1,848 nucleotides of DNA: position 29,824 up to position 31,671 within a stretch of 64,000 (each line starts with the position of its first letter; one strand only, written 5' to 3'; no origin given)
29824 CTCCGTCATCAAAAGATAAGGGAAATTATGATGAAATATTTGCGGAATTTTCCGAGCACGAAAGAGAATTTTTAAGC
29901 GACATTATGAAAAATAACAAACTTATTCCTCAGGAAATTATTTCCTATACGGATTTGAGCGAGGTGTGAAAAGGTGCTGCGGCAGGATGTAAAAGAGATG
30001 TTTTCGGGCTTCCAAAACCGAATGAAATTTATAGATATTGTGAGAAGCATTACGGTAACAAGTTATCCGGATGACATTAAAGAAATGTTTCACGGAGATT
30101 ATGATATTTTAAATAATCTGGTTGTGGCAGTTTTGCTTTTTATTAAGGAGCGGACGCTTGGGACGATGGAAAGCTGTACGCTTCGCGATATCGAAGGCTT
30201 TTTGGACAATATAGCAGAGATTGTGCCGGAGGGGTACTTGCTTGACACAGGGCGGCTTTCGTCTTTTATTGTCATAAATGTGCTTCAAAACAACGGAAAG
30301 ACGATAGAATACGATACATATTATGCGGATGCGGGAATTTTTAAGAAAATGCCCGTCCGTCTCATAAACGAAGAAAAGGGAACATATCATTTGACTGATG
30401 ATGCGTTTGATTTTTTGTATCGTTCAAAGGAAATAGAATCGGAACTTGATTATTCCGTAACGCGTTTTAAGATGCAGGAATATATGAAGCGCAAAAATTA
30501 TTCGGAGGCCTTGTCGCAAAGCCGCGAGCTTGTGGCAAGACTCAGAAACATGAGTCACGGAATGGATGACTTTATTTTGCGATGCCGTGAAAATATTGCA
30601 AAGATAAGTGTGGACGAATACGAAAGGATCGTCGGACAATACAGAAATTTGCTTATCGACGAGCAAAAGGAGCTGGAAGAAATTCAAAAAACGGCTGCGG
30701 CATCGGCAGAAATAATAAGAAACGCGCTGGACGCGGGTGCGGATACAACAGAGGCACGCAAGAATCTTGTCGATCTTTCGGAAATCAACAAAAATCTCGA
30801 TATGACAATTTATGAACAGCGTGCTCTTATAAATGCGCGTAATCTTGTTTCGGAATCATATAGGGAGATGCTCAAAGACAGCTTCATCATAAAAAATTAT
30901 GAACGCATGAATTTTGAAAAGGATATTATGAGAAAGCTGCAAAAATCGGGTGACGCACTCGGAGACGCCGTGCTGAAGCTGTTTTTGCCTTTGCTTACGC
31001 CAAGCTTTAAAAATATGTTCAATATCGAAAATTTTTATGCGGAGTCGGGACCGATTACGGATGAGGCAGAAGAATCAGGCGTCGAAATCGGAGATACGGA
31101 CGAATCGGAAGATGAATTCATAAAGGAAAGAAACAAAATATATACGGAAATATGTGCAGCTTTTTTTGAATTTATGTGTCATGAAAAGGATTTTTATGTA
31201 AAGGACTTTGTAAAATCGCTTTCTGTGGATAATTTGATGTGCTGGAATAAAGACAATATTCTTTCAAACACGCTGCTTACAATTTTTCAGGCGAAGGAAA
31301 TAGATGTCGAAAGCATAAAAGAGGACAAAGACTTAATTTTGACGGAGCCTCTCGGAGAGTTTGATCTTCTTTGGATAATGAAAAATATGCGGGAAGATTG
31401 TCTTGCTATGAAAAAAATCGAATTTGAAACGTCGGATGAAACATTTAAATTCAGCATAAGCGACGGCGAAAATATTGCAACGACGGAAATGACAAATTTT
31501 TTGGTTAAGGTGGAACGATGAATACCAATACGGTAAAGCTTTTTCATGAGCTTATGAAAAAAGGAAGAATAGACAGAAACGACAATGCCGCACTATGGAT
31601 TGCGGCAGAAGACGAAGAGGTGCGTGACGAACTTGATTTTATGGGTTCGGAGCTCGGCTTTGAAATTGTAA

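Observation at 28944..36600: Insulated four-gene SMC-like ATPase / Toprim-nuclease operon: Wadjet (JetABCD/MksBEFG)-like architecture in a permuted D-A-B-C order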

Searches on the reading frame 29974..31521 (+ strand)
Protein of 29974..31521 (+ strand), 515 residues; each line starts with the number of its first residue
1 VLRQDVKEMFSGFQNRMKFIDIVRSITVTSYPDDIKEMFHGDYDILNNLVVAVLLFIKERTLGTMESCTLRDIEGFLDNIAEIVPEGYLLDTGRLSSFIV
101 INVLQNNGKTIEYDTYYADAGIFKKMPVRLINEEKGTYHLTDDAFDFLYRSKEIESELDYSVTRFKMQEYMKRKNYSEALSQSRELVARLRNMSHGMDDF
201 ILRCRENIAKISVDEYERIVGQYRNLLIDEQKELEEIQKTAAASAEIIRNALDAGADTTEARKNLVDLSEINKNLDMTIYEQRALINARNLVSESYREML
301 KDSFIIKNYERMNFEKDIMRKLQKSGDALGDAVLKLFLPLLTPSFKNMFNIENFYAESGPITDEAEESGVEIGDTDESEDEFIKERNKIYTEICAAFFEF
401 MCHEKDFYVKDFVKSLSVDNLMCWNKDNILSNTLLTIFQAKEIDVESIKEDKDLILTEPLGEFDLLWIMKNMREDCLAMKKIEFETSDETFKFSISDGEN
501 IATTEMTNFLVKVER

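Call 3: search_protein_families(library=pfam, proteins=[window:29974-31521:+], max_evalue=1)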
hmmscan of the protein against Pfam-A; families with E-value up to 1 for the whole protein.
window:29974-31521:+ (515 aa): 3 families
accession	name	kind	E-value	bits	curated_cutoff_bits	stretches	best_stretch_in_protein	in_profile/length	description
PF07785.16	DUF1623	-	0.027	15.1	25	0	402-428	14-40/90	Protein of unknown function (DUF1623)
PF17192.9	MukF_M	-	0.079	13.2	25.2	1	178-278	38-139/161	MukF middle domain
PF14050.11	Nudc_N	-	0.83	10.1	31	0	129-150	8-29/60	N-terminal conserved domain of Nudc.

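Call 4: search_protein_families(library=padloc, proteins=[window:29974-31521:+], max_evalue=1)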
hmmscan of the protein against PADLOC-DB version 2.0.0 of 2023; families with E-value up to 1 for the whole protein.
window:29974-31521:+ (515 aa): 6 families
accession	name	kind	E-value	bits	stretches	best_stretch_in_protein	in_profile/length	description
PDLC00562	JetA3|JetA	-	1.1e-158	527.3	1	3-514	2-534/536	Unknown function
PDLC00558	JetA3|JetA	-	2.5e-35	120.1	1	7-501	2-499/511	Unknown function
PDLC00561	JetA3|JetA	-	7.7e-35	118.5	1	9-483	5-498/539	Unknown function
PDLC00568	JetA3|JetA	-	7.9e-14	49.6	1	4-425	3-435/531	Unknown function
PDLC00565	JetA3|JetA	-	1.9e-12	44.6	1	132-453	131-441/498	Unknown function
PDLC00566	JetA3|JetA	-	1e-10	39.1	1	4-458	4-462/503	Unknown function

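Call 5: search_protein_families(library=ncbifam, proteins=[window:29974-31521:+], max_evalue=1)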
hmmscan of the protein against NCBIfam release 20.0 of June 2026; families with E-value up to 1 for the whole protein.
window:29974-31521:+ (515 aa): 1 family
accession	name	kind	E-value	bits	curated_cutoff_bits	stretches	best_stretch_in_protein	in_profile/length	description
NF004429.0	PRK05771.2-2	equivalog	0.0068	15.2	799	1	176-323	88-234/608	V-type ATP synthase subunit I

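Call 15: find_homologous_proteins(query=window:29974-31521:+, max_evalue=0.00001)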
Query window:29974-31521:+ (515 aa): 391 proteins with E <= 0.00001 among 8000 candidates; the best 120 are listed.
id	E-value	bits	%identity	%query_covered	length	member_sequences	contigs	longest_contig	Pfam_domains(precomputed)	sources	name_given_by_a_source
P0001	0.0e+0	1125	100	100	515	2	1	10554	-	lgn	-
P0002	0.0e+0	1017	89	100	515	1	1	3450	-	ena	-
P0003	2.4e-228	777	70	100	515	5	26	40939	-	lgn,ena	-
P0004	3.1e-228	776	69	100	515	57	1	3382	-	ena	-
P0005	3.7e-228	776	69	100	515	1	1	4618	-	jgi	-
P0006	2.7e-226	770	68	100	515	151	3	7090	-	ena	-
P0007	3.2e-226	770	68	100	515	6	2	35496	-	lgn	-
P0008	5.2e-226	769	69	100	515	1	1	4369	-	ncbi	-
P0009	7.9e-225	765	68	100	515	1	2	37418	-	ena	-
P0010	1.1e-224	765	69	100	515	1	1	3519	-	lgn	-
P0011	1.4e-224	764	68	100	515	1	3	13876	-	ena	-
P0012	2.2e-224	764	69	100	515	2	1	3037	-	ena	-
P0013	2.3e-224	764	68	100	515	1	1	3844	-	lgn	-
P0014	2.7e-224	763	68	100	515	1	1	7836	-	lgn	-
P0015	3.8e-224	763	68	100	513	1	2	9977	-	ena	-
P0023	8.0e-222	755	67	100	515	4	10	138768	-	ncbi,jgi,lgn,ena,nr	ncbi:MAG: hypothetical protein E7232_06445 [Lachnospiraceae bacterium]|nr:hypothetical protein [Lach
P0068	3.3e-207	707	63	100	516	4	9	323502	-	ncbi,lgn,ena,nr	ncbi:MAG: hypothetical protein IJ062_11295 [Firmicutes bacterium]|nr:hypothetical protein [Bacillota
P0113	1.8e-142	494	48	99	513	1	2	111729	-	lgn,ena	-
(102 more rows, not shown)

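Call 17: find_related_loci(query=A1, collection=genome_contigs, flank=10000)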
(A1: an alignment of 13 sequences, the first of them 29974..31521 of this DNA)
Query A1 (515 aa) in genome_contigs; peptide patterns used: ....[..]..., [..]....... (x = any residue, [..] = any of these).
287 stretches matched a pattern; 65 encode a relative of the query (tblastn E <= 1e-3); 65 distinct loci.
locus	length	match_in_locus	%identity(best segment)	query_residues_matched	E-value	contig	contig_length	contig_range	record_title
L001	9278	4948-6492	69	1-515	0e+0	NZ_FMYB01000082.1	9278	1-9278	Butyrivibrio sp. INlla16, whole genome shotgun sequence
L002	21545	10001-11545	69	1-515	0e+0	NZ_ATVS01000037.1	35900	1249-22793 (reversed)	Butyrivibrio sp. AE3009 G588DRAFT_scaffold00037.37_C, whole genome shotgun sequence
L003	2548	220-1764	69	1-515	0e+0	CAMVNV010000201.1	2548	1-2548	MAG TPA_asm: uncultured Butyrivibrio sp. isolate SRR8387721_bin.9_metaWRAP_v1.3_MAG genome assembly, contig: ERZ14209545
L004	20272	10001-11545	69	1-515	0e+0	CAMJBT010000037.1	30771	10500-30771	MAG: uncultured Pseudobutyrivibrio sp. isolate SRR12081297_bin.71_metaWRAP_v1.3_MAG genome assembly, contig: ERZ12289777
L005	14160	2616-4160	69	1-515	0e+0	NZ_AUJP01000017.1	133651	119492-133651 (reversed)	Butyrivibrio sp. MB2005 G610DRAFT_scaffold00014.14_C, whole genome shotgun sequence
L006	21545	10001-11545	69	1-515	0e+0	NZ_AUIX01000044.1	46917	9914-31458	Butyrivibrio sp. VCD2006 G586DRAFT_scaffold00032.32_C, whole genome shotgun sequence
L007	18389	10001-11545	68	1-515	0e+0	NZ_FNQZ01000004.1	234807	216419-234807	Pseudobutyrivibrio sp. ACV-2, whole genome shotgun sequence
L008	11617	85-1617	69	5-515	0e+0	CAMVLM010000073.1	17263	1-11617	MAG TPA_asm: uncultured Butyrivibrio sp. isolate SRR8387715_bin.95_metaWRAP_v1.3_MAG genome assembly, contig: ERZ1420954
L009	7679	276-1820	69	1-515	0e+0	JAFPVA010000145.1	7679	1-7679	MAG: Butyrivibrio sp. isolate RGIG1500 Goat_Abomasum-2__c258947, whole genome shotgun sequence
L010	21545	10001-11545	68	1-515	0e+0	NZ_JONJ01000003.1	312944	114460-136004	[Clostridium] aminophilum DSM 10710 BR86DRAFT_scaffold00003.3_C, whole genome shotgun sequence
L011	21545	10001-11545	68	1-515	0e+0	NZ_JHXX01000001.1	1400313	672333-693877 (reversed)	Butyrivibrio sp. MC2021 T359DRAFT_scaffold00001.1_C, whole genome shotgun sequence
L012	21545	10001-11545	67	1-515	0e+0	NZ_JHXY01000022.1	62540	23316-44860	[Eubacterium] cellulosolvens LD2006 T358DRAFT_scaffold00016.16_C, whole genome shotgun sequence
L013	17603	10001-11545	67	1-515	0e+0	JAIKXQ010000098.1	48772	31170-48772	MAG: Eubacterium sp. isolate RUI459 k141_13009488_flag=0_multi=144.9704_len=48772, whole genome shotgun sequence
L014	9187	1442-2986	66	1-515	0e+0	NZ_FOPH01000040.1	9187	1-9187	Oribacterium sp. WCC10, whole genome shotgun sequence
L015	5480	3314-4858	65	1-515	0e+0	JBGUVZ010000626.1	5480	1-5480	MAG: Oscillospiraceae bacterium isolate ruminal_MAG_89 ruminal_MAG_89_contig_0626, whole genome shotgun sequence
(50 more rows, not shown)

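Call 36: search_solved_structures(query=A1, max_evalue=1, show_alignments=1)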
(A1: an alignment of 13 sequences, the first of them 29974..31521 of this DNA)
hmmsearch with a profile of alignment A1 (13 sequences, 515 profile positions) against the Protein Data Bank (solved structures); distinct sequences matched with E-value up to 1: 3.
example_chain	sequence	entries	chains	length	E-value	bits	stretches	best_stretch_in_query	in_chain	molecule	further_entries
6egc_A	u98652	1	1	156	0.08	14.8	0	228-288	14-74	SC_2L4HC2_23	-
5j0k_A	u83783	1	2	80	0.41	12.4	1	228-288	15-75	designed protein 2L4HC2_23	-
4zry_B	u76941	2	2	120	0.6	11.9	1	209-292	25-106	Keratin, type II cytoskeletal 1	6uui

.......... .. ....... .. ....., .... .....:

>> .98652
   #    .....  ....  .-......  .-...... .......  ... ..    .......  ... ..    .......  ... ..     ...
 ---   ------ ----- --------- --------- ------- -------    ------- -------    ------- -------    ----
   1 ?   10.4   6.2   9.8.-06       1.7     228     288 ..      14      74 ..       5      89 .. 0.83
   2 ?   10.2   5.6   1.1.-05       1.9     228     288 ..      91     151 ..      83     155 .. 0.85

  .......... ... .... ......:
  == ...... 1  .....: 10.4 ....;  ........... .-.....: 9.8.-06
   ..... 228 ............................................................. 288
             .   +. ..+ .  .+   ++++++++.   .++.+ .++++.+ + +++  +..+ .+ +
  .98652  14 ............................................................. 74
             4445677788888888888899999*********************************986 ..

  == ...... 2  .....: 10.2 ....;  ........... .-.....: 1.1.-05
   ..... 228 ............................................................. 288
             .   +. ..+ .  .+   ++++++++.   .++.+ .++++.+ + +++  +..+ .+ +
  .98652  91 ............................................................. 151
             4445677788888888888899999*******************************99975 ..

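Call 81: find_encoding_contigs(protein=P0068, flank=10000, max_places=2)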
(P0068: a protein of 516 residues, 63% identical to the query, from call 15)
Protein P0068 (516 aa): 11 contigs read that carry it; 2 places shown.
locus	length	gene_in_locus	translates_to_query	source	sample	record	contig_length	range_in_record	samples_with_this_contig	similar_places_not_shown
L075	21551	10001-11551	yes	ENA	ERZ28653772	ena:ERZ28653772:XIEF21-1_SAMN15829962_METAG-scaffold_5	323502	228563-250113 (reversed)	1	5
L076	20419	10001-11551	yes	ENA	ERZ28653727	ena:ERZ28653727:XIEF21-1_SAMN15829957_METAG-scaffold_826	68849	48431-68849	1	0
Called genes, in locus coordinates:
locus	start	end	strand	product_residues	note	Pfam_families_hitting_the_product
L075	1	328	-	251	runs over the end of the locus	PF12697:Abhydrolase_6 (weak)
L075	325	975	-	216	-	PF14196:ATC_hydrolase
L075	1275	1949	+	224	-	PF01209:Ubie_methyltran, PF13847:Methyltransf_31, PF08241:Methyltransf_11, PF08242:Methyltransf_12, PF13649:Methyltransf_25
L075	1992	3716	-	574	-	PF00664:ABC_membrane, PF02463:SMC_N, PF00005:ABC_tran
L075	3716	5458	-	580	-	PF00664:ABC_membrane, PF02463:SMC_N (weak), PF00005:ABC_tran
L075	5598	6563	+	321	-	PF02558:ApbA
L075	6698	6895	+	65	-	PF04014:MazE_antitoxin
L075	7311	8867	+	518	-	PF09820:AAA-ATPase_like, PF08011:PDDEXK_9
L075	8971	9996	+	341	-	PF09983:JetD_C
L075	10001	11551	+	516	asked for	-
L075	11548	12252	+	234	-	PF19539:DUF6063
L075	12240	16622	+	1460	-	-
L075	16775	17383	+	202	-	-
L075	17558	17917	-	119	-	-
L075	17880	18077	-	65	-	-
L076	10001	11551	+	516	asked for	-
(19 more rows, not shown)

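Call 82: find_encoding_contigs(protein=P0023, flank=10000, max_places=2)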
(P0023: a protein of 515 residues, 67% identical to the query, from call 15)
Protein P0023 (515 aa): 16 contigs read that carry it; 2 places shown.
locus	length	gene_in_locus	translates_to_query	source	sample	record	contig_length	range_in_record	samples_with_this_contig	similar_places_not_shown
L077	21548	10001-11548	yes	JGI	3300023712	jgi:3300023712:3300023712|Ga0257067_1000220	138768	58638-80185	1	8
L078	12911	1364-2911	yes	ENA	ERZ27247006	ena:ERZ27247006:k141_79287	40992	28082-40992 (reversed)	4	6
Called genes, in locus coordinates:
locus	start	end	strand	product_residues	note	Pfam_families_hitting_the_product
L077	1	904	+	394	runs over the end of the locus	PF00078:RVT_1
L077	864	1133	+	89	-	-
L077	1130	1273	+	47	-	PF09693:Phage_XkdX (weak)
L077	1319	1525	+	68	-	-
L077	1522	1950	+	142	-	PF05105:Phage_holin_4_1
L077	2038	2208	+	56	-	-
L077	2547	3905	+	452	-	PF18013:Phage_lysozyme2, PF25309:ELLD, PF01473:Choline_bind_1 (faint), PF19127:Choline_bind_3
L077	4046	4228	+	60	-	-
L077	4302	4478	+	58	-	-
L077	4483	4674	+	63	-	PF10723:RepB-RCR_reg (weak)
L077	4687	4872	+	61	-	PF22147:AcrIC5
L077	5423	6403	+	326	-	PF02579:Nitro_FeMo-Co, PF00254:FKBP_C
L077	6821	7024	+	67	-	-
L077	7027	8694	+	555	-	PF20042:DUF6444 (weak), PF03050:DDE_Tnp_IS66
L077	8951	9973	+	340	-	PF09983:JetD_C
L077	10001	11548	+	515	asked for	-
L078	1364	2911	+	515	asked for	-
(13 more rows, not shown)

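Call 83: find_encoding_contigs(protein=P0113, flank=10000, max_places=2)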
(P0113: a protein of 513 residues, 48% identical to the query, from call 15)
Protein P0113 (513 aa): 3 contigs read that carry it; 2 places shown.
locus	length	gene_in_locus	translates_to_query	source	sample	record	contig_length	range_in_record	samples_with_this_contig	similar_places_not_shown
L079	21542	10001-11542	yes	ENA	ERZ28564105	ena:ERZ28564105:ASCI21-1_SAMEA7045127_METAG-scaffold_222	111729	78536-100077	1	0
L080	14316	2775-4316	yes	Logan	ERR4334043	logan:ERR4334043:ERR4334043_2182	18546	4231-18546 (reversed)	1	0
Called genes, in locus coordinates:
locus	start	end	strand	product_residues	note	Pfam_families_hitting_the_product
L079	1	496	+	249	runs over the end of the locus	PF02146:SIR2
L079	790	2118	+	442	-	PF04326:SLFN_AlbA_2, PF13749:HATPase_c_4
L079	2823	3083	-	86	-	PF24043:DUF7352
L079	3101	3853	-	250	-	PF06874:FBPase_2 (faint), PF00149:Metallophos, PF12850:Metallophos_2 (weak)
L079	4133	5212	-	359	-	PF21189:PHA02142, PF09414:RNA_ligase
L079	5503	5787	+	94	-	PF12844:HTH_19 (faint), PF01381:HTH_3 (weak)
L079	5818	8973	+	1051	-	PF09565:RE_NgoFVII (weak), PF13091:PLDc_2, PF00270:DEAD (weak), PF04851:ResIII, PF00271:Helicase_C, PF11907:DUF3427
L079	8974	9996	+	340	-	PF09983:JetD_C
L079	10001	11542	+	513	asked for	-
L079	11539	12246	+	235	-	PF19539:DUF6063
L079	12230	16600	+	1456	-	-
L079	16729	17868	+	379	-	PF00149:Metallophos, PF12850:Metallophos_2, PF12320:SbcD_C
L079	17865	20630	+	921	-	PF13476:AAA_23, PF13514:AAA_27 (weak), PF13555:AAA_29 (weak), PF13558:SbcC_Walker_B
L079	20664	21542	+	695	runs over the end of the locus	PF11398:DUF2813, PF13175:AAA_15, PF13304:AAA_21, PF20469:OLD-like_TOPRIM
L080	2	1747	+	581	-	?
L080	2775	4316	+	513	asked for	-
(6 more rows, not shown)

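Call 84: search_protein_representatives(alignment_id=A1)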
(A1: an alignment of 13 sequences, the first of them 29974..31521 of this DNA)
Query: 13 sequences, 515 profile positions. Proteins with E-value up to 0.001 (for the whole library): 380; up to 1e-10: 282; up to 1e-30: 110. The best 150 are listed.
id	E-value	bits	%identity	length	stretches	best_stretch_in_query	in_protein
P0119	1.1e-223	760.0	-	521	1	1-514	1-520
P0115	4.9e-217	738.1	-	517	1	1-514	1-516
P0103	1.5e-194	663.9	-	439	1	1-350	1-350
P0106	3.3e-190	649.6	-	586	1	1-341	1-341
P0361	1.1e-188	644.5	-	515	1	2-514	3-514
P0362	1.0e-182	624.9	-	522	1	1-514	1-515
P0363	9.6e-174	595.3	-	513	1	3-514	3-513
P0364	6.6e-167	572.7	-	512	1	3-514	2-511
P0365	7.6e-166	569.2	-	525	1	2-514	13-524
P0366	5.0e-161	553.3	-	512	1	1-514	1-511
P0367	2.7e-156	537.7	-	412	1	1-405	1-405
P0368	2.1e-153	528.2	-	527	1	3-514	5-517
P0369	4.2e-150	517.3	-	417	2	1-274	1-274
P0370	4.6e-149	513.8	-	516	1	4-514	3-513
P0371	1.5e-140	485.7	-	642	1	1-266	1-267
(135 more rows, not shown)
